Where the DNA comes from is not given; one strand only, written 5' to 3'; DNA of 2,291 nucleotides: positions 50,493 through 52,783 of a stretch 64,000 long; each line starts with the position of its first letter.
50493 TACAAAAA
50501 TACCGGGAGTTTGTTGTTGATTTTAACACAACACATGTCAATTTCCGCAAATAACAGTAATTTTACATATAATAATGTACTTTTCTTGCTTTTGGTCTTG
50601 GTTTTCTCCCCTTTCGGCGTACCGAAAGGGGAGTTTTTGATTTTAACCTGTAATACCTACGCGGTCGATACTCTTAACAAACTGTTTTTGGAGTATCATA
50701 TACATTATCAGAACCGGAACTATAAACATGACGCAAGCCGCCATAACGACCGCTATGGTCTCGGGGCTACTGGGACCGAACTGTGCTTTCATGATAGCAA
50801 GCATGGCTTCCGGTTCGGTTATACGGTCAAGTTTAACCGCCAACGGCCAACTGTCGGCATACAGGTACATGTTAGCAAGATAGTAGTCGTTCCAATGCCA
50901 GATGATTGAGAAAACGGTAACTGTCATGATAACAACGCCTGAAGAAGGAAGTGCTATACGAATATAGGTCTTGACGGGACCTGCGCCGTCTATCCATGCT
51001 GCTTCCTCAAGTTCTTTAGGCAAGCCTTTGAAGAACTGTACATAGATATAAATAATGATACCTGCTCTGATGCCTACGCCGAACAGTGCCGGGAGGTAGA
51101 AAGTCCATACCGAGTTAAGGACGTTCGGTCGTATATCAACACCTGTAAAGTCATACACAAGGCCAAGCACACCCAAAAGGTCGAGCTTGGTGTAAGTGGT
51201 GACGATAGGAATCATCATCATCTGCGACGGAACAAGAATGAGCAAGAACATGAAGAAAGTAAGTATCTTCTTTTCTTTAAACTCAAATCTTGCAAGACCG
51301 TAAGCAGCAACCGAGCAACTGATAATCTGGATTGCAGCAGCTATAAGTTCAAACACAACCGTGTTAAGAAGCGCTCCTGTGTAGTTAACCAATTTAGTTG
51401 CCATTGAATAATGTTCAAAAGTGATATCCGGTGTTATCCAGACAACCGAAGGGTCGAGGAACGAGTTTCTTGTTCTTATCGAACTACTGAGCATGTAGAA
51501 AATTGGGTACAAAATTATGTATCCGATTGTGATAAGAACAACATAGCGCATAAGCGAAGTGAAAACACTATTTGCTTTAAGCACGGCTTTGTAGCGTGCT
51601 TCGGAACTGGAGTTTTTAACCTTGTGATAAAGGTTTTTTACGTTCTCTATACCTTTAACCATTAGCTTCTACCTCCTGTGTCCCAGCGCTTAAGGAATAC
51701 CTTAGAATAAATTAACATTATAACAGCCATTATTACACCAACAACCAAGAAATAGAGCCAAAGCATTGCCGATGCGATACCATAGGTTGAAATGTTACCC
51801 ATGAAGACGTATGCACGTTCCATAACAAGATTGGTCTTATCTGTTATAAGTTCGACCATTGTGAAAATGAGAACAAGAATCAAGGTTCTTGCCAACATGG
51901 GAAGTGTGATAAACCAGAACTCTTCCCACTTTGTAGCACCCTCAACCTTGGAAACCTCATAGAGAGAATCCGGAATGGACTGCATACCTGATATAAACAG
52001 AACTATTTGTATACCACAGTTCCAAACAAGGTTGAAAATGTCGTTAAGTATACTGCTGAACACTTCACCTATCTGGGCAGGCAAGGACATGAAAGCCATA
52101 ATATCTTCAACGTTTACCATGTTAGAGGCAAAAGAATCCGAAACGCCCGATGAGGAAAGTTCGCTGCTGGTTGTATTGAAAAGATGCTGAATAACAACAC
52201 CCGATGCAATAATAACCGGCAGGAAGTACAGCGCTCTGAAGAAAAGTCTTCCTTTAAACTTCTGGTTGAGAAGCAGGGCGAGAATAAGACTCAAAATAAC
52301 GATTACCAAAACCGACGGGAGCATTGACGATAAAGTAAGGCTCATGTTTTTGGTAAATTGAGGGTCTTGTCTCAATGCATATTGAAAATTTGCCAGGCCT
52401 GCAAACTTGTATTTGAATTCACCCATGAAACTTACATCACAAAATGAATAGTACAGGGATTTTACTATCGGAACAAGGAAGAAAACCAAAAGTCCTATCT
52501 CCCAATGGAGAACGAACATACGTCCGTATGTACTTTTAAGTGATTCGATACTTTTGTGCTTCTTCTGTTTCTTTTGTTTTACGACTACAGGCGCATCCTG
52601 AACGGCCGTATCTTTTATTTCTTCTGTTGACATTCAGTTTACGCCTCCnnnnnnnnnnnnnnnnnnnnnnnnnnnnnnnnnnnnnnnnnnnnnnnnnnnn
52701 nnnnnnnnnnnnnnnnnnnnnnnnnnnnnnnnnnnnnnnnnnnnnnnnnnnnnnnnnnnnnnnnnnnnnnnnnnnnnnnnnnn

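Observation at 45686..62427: Nine-gene locus with no ATPase or regulator: two ABC permease pairs around an NHL-TPR-Yip1 membrane protein and an orphan lipoprotein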

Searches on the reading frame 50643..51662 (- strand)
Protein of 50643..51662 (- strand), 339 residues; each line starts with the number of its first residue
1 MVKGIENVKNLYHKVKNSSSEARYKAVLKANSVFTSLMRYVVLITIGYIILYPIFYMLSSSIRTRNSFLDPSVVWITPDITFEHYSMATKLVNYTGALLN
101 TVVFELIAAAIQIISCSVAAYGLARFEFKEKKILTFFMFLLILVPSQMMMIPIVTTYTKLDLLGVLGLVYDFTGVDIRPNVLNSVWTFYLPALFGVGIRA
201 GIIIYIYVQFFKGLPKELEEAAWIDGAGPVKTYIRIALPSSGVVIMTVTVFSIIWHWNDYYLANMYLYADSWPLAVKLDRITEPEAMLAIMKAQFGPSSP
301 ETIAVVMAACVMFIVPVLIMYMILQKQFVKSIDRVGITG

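Call 3: search_protein_families(library=pfam, proteins=[window:50643-51662:-], max_evalue=0.01)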
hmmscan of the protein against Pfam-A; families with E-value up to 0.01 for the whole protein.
window:50643-51662:- (339 aa): 1 family
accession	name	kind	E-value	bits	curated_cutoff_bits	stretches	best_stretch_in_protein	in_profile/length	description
PF00528.27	BPD_transp_1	-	4.1e-12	46.6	26.4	1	122-332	7-182/184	Binding-protein-dependent transport system inner membrane component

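Call 4: search_protein_families(library=ncbifam, proteins=[window:50643-51662:-], max_evalue=0.01)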
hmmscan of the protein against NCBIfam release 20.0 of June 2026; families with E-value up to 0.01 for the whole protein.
window:50643-51662:- (339 aa): 8 families
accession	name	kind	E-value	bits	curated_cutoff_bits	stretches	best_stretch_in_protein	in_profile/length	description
NF008210.0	PRK10973.1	equivalog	1.6e-15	57.5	297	1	37-332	10-276/281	sn-glycerol-3-phosphate ABC transporter permease UgpE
NF008231.0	PRK10998.1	equivalog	2.7e-13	50.1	261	1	37-336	14-293/296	maltose ABC transporter permease MalG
NF040932.1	ABC_arch_GlcU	equivalog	2.3e-11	43.9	340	1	38-336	4-268/272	glucose ABC transporter permease GlcU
TIGR01581.1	Mo_ABC_porter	hypoth_equivalog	3.3e-05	23.5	210.3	1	107-250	31-165/225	ABC transporter permease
TIGR00969.1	3a0106s02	subfamily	0.00017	21.2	240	1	92-245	57-200/272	sulfate ABC transporter permease subunit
NF040839.1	tungstate_WtpB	equivalog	0.00043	20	340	1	95-249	43-186/251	tungstate ABC transporter permease WtpB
NF007047.0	PRK09500.1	equivalog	0.0013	18.4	326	1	45-169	12-132/257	spermidine/putrescine ABC transporter permease PotC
TIGR02139.1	permease_CysT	equivalog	0.0052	16.4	246.1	0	77-274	31-216/265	sulfate ABC transporter permease subunit CysT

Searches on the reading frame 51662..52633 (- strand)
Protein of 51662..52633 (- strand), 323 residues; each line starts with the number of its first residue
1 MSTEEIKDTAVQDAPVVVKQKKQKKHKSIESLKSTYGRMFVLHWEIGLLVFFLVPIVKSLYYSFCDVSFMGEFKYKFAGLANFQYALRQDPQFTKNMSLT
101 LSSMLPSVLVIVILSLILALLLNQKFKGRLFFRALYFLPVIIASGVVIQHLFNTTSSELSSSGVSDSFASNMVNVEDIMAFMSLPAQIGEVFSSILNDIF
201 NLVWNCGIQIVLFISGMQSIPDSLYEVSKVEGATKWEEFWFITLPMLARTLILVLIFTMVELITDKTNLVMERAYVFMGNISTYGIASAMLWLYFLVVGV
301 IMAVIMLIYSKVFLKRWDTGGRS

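Call 3: search_protein_families(library=pfam, proteins=[window:51662-52633:-], max_evalue=0.01)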
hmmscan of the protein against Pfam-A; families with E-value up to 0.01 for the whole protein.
window:51662-52633:- (323 aa): 1 family
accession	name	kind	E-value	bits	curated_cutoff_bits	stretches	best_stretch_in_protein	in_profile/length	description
PF00528.27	BPD_transp_1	-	9.3e-06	25.9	26.4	1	101-309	26-171/184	Binding-protein-dependent transport system inner membrane component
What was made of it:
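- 51662..52633 (-): g6: MalF-like CUT1 permease of transporter B. BPD_transp_1 at 25.9 bits, just under the cut-off (call 3).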

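Call 4: search_protein_families(library=ncbifam, proteins=[window:51662-52633:-], max_evalue=0.01)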
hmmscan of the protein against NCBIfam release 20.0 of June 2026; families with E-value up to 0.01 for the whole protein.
window:51662-52633:- (323 aa): 7 families
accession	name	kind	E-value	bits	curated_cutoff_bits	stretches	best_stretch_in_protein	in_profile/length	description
NF007852.0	PRK10561.1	equivalog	1.5e-10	41.4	335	1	46-265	23-229/295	sn-glycerol-3-phosphate ABC transporter permease UgpA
NF008232.0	PRK10999.1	equivalog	1.4e-07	30.6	392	1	93-258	283-439/520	maltose ABC transporter permease MalF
TIGR01581.1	Mo_ABC_porter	hypoth_equivalog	3.6e-05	23.3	210.3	1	210-259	119-168/225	ABC transporter permease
TIGR00969.1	3a0106s02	subfamily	4.1e-05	23.2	240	1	78-152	45-122/272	sulfate ABC transporter permease subunit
TIGR03262.1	PhnU2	equivalog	4.9e-05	22.2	593.25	1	45-265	11-204/546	putative 2-aminoethylphosphonate ABC transporter permease subunit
NF008231.0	PRK10998.1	equivalog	0.00012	21.8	261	1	207-306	169-274/296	maltose ABC transporter permease MalG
TIGR02141.1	modB_ABC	equivalog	0.0087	15.7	182.6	0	99-259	2-145/208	molybdate ABC transporter permease subunit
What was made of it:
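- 51662..52633 (-): UgpA/MalF-like (call 4).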
